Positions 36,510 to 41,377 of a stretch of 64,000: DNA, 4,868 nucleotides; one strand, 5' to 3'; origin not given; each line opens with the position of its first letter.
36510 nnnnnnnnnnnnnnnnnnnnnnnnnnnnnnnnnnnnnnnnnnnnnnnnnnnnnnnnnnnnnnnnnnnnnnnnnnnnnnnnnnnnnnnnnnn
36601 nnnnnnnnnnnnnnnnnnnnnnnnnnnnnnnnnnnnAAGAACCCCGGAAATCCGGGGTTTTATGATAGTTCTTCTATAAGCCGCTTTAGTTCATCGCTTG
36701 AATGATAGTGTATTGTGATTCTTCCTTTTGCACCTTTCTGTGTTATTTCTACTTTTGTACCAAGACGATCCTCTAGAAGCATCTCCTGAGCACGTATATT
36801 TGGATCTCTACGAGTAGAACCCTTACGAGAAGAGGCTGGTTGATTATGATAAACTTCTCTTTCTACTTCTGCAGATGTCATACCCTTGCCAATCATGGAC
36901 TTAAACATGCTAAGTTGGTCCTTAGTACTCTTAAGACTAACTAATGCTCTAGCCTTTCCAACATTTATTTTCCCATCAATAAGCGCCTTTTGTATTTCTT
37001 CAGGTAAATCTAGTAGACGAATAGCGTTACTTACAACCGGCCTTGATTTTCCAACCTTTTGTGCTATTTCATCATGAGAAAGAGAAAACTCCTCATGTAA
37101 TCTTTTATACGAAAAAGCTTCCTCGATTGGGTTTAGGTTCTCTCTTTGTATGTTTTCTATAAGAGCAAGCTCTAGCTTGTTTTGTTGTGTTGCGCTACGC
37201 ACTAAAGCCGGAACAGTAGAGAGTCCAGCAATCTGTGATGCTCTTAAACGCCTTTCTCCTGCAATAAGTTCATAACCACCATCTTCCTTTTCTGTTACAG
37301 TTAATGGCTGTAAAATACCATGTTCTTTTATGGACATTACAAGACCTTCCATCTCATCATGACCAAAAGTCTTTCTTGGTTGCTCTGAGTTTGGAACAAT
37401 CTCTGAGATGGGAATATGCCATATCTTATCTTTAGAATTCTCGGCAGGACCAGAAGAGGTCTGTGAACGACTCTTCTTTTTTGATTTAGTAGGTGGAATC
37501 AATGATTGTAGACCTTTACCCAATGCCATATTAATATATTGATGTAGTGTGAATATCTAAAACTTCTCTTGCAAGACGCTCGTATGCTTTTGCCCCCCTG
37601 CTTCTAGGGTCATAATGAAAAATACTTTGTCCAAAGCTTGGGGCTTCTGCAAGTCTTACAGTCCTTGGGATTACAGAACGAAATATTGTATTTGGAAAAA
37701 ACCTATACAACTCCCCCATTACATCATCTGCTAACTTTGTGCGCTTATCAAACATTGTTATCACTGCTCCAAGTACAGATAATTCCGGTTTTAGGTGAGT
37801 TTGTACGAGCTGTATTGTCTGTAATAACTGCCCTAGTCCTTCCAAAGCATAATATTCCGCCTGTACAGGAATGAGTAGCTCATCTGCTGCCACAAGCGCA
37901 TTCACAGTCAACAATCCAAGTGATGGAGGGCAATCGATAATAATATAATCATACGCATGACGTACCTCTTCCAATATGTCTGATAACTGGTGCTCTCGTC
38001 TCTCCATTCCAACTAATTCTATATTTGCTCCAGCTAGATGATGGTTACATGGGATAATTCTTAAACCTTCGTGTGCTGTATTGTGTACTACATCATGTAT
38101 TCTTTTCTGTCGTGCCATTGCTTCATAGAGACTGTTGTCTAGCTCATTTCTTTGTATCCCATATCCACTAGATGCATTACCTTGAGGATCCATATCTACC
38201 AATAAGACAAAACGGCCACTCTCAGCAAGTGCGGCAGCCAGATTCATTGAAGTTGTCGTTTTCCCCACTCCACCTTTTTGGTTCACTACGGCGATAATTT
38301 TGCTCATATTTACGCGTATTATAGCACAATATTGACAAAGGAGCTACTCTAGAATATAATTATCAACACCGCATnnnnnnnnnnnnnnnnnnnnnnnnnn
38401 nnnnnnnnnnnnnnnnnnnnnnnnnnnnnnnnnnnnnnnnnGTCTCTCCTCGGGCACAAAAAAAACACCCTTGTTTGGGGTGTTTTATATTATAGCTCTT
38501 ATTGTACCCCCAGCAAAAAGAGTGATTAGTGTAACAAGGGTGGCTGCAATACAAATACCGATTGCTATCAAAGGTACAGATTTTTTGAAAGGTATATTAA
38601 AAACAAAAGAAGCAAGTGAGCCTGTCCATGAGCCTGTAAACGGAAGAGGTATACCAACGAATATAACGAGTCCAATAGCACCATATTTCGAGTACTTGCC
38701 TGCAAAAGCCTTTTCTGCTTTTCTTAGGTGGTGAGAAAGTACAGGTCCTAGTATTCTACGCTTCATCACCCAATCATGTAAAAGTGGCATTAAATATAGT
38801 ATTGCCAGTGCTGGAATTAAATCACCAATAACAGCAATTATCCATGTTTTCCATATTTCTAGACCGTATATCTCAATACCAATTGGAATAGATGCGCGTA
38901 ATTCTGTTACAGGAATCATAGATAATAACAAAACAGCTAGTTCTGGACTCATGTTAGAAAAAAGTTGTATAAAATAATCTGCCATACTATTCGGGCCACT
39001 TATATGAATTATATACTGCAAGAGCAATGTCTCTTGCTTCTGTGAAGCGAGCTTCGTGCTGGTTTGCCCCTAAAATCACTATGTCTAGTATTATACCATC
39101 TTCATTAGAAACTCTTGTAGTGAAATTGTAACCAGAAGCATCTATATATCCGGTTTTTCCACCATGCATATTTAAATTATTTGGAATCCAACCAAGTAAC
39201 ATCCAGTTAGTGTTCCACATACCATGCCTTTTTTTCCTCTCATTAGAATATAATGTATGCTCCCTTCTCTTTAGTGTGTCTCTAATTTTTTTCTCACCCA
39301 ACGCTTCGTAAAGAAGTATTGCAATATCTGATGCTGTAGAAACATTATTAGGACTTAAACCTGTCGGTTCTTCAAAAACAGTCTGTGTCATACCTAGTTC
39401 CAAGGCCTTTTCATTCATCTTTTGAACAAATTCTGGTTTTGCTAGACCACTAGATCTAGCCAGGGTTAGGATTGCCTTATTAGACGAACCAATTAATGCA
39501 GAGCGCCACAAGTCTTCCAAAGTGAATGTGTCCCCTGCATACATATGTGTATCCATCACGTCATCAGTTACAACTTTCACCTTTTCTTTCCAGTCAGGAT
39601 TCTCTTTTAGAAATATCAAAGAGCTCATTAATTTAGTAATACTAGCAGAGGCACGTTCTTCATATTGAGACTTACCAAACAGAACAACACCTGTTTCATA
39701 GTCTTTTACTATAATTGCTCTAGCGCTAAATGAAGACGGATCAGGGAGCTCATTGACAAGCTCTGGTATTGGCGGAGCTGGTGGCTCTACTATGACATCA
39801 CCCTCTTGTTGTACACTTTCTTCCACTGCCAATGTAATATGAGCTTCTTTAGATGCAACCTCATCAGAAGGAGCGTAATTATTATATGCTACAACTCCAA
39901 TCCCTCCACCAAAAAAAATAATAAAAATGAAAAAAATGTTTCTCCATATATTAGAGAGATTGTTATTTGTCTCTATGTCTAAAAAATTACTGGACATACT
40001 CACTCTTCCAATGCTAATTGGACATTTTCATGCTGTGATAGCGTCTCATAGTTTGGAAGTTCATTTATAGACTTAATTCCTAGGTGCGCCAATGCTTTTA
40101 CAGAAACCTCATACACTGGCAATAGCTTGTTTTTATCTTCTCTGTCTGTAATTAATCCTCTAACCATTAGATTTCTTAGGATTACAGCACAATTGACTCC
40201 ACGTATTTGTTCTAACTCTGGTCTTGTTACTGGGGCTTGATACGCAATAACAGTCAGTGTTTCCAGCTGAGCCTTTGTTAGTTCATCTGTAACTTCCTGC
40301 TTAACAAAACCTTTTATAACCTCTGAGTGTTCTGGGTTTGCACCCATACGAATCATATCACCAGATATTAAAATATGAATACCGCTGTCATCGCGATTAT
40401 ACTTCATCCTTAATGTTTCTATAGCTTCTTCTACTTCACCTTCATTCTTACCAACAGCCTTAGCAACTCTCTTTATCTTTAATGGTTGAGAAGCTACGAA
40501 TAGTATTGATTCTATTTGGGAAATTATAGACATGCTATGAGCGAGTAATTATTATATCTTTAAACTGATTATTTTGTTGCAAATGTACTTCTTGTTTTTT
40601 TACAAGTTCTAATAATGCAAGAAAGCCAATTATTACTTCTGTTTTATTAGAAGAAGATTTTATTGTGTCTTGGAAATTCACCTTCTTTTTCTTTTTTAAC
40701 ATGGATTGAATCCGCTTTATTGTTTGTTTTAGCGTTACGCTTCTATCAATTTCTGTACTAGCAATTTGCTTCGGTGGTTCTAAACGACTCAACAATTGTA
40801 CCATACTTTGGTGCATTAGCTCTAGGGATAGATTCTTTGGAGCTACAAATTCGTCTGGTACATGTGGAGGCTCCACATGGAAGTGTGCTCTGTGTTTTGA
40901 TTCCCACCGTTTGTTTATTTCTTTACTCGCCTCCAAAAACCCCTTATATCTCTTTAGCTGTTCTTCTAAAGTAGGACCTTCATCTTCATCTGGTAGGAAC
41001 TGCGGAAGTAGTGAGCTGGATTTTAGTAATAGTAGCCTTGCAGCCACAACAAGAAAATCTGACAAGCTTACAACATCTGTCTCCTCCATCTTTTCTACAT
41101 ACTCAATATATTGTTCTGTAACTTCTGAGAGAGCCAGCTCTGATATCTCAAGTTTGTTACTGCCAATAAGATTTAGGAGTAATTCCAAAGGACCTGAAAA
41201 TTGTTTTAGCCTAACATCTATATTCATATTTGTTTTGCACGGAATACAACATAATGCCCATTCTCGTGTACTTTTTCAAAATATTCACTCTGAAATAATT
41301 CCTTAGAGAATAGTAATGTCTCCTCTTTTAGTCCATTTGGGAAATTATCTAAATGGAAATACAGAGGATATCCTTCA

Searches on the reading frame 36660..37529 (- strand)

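Call 25: search_protein_families(library=pfam, proteins=[window:36660-37529:-], max_evalue=0.0001)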
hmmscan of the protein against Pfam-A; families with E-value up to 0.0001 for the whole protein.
window:36660-37529:- (289 aa): 3 families
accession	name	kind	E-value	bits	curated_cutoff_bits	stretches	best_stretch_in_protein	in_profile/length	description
PF17762.8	HTH_ParB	-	1.3e-32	112.4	22.6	1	130-227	1-98/102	ParB HTH domain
PF02195.25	ParB_N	-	1.7e-31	108.6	26.3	1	35-128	2-95/95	ParB N-terminal domain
PF23552.2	ParB_C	-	1.4e-12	47.3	23.8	1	241-288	1-49/50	ParB dimerisation domain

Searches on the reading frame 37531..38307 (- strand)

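Call 25: search_protein_families(library=pfam, proteins=[window:37531-38307:-], max_evalue=0.0001)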
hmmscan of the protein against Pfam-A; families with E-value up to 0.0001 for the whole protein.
window:37531-38307:- (258 aa): 7 families
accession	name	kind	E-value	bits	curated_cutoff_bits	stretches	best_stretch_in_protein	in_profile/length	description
PF13614.12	AAA_31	-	6.1e-70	235.2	27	1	2-177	1-176/177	AAA domain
PF01656.29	CbiA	-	1.9e-29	102.6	25.4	1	5-229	1-125/125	CobQ/CobB/MinD/ParA nucleotide binding domain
PF09140.17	MipZ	-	1.4e-14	54.5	20.7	1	4-161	2-142/262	ATPase MipZ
PF10609.15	ParA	-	4.8e-14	52.8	27.1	1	2-159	3-154/246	NUBPL iron-transfer P-loop NTPase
PF06564.18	CBP_BcsQ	-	6.3e-13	49.2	21.3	1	3-247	2-231/234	Cellulose biosynthesis protein BcsQ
PF00142.24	Fer4_NifH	-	2.5e-11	44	25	1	8-253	5-248/271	4Fe-4S iron sulfur cluster binding proteins, NifH/frxC family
PF02374.21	ArsA_ATPase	-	1.1e-08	35.1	24.3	1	7-128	5-134/305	Anion-transporting ATPase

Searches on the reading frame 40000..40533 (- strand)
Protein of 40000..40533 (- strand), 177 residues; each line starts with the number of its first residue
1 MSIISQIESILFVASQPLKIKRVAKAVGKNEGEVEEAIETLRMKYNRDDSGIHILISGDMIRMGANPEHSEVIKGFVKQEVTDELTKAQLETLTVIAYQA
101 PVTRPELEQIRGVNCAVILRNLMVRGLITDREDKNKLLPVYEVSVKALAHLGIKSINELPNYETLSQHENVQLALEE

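Call 25: search_protein_families(library=pfam, proteins=[window:40000-40533:-], max_evalue=0.0001)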
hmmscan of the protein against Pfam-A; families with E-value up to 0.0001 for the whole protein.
window:40000-40533:- (177 aa): 1 family
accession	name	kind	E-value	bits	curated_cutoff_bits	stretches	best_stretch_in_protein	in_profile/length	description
PF04079.22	SMC_ScpB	-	4.1e-39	134.2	27.4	1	6-161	2-159/160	Segregation and condensation complex subunit ScpB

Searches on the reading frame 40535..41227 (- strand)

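Call 26: search_protein_families(library=pfam, proteins=[window:40535-41227:-], max_evalue=0.0001)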
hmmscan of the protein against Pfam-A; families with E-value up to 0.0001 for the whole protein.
window:40535-41227:- (230 aa): 1 family
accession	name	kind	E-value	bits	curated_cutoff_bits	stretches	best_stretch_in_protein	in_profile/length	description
PF02616.19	SMC_ScpA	-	3.8e-21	76.6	24.6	1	20-228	1-230/232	Segregation and condensation protein ScpA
